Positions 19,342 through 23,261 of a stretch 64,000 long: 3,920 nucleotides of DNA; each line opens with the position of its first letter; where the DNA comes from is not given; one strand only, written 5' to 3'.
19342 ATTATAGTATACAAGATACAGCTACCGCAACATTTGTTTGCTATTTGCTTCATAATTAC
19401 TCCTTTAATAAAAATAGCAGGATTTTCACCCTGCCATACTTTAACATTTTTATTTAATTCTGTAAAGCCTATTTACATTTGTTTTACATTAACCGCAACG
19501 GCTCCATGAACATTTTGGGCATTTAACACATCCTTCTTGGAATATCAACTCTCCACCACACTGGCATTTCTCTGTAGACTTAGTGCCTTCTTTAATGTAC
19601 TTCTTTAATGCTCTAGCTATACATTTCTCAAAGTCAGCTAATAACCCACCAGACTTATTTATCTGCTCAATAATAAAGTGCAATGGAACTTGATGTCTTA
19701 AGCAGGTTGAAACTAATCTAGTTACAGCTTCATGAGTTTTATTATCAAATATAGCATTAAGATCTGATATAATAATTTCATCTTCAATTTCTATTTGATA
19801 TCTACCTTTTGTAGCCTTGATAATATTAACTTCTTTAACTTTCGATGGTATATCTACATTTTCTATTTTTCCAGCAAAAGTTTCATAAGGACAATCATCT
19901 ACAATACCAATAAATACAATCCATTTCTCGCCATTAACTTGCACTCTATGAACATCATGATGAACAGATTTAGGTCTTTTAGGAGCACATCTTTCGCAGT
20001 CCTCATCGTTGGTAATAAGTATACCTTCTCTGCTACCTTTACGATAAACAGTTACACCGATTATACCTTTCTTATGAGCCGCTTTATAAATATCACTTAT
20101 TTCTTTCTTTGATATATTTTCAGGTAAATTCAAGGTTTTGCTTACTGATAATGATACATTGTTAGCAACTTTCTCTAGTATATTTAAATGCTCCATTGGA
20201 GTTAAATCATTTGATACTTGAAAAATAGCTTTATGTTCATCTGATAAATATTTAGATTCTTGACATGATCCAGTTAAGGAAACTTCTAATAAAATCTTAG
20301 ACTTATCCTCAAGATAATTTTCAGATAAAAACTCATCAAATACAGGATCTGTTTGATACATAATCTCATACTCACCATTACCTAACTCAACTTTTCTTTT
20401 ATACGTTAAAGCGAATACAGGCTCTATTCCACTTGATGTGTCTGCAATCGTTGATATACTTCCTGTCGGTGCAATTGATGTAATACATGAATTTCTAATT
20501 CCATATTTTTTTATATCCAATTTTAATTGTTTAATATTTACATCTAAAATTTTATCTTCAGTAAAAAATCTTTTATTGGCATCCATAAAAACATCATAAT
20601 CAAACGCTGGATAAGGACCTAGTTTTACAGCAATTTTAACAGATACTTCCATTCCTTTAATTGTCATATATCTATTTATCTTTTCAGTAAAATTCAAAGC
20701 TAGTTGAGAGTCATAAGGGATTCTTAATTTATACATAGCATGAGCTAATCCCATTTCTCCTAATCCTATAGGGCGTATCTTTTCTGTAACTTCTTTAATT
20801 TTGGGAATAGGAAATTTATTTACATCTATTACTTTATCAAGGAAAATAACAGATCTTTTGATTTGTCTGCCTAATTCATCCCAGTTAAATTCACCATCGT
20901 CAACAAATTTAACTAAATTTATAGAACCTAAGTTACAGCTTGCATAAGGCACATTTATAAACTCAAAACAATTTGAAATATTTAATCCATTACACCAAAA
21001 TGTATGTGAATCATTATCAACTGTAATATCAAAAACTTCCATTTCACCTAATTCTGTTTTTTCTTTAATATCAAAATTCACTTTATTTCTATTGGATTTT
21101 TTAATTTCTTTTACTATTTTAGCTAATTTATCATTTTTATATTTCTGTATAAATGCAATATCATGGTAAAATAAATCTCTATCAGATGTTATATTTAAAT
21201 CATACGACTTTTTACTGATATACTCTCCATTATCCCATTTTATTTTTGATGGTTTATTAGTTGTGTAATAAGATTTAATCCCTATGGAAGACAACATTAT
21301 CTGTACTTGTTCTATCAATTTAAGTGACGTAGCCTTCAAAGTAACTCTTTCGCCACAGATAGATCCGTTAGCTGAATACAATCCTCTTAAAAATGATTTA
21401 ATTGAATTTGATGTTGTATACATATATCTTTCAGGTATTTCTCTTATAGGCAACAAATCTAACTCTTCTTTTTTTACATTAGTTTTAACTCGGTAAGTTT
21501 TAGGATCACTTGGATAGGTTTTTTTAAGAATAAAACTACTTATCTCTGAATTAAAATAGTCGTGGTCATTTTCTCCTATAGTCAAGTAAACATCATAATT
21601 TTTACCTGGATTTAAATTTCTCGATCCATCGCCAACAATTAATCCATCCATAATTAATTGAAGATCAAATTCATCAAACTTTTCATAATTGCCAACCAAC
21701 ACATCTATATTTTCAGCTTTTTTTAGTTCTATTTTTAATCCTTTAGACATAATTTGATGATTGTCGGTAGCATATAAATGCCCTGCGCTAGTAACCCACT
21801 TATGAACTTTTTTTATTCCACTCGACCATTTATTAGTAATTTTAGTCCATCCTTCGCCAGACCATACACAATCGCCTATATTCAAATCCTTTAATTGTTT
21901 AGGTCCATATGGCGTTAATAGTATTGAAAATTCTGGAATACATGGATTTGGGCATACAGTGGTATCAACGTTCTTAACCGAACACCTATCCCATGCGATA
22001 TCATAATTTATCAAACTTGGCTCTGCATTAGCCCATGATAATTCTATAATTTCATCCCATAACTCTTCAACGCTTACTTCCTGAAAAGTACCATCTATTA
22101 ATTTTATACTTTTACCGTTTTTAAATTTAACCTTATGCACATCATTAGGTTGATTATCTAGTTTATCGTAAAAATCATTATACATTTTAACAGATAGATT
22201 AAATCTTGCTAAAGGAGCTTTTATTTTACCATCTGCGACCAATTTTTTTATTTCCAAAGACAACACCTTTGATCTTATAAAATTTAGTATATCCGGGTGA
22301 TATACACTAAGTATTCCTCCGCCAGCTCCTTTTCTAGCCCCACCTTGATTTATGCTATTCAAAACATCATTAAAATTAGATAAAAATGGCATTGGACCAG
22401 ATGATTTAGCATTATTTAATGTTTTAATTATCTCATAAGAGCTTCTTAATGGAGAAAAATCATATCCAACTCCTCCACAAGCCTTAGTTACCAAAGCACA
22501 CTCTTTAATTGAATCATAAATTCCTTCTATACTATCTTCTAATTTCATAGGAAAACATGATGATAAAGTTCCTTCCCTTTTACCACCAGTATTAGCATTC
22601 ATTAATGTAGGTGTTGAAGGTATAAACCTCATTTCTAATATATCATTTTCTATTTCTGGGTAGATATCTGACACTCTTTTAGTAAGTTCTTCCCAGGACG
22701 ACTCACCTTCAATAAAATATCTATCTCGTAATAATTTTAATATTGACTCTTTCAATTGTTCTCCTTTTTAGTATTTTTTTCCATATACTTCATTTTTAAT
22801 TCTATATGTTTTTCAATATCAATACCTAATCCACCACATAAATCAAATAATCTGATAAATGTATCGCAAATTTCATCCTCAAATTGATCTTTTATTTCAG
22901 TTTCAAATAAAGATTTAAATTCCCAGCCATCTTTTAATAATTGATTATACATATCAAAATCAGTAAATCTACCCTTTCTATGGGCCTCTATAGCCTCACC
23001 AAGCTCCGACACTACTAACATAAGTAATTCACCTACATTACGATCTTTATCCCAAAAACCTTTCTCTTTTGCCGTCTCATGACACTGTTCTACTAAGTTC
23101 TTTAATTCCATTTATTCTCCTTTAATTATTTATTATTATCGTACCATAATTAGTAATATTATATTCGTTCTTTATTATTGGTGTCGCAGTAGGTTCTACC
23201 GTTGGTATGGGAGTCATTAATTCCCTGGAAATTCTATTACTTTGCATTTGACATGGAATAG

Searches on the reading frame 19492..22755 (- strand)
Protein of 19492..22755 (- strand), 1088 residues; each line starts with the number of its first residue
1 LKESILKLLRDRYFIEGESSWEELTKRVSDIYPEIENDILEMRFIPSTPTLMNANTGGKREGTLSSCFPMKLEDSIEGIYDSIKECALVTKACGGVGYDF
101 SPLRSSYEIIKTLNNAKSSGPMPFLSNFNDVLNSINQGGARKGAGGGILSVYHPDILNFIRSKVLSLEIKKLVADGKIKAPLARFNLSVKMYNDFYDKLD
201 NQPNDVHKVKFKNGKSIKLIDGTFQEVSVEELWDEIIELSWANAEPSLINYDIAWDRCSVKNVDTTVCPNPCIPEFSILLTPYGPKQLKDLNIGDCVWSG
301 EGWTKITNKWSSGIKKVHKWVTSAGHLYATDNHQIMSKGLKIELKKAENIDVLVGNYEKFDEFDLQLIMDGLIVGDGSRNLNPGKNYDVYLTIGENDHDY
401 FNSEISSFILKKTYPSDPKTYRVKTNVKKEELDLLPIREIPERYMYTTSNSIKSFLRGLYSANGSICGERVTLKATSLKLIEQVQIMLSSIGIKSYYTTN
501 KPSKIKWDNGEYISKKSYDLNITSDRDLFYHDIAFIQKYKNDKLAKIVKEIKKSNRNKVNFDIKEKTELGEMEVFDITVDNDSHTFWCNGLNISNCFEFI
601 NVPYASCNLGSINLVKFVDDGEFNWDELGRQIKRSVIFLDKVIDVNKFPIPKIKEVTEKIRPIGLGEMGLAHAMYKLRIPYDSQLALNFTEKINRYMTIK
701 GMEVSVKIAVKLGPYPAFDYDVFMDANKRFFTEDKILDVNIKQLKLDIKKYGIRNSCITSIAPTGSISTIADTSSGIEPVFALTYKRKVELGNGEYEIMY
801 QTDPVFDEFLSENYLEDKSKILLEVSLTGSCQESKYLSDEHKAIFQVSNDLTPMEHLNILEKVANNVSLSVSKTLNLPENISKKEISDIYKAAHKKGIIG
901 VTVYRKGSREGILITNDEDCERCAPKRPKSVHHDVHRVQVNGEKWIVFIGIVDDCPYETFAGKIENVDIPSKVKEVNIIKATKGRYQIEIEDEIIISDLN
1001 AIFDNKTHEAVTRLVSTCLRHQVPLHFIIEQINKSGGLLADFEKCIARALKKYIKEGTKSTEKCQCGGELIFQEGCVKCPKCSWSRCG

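Call 97: search_protein_families(library=pfam, proteins=[window:19492-22755:-], max_evalue=0.001)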
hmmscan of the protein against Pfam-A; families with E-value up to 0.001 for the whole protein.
window:19492-22755:- (1088 aa): 4 families
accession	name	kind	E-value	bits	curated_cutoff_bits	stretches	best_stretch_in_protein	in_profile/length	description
PF02867.20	Ribonuc_red_lgC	-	1.8e-107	360.6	23.9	1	65-904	1-523/523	Ribonucleotide reductase, barrel domain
PF14528.11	LAGLIDADG_3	-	1.1e-10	42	22.5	1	453-506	4-59/82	LAGLIDADG-like domain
PF12637.14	TSCPD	-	2.3e-06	28.2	22.8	1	983-1053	13-87/88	TSCPD domain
PF14890.11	Intein_splicing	-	0.00028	21.2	35.8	0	305-591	37-151/155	Intein splicing domain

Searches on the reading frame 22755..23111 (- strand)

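Call 115: search_protein_families(library=pfam, proteins=[window:22755-23111:-], max_evalue=0.001)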
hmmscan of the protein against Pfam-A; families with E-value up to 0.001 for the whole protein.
window:22755-23111:- (119 aa): 1 family
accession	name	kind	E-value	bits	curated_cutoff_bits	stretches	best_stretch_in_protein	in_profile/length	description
PF12643.12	MazG-like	-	0.00053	20.6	27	1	57-115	14-71/85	MazG-like family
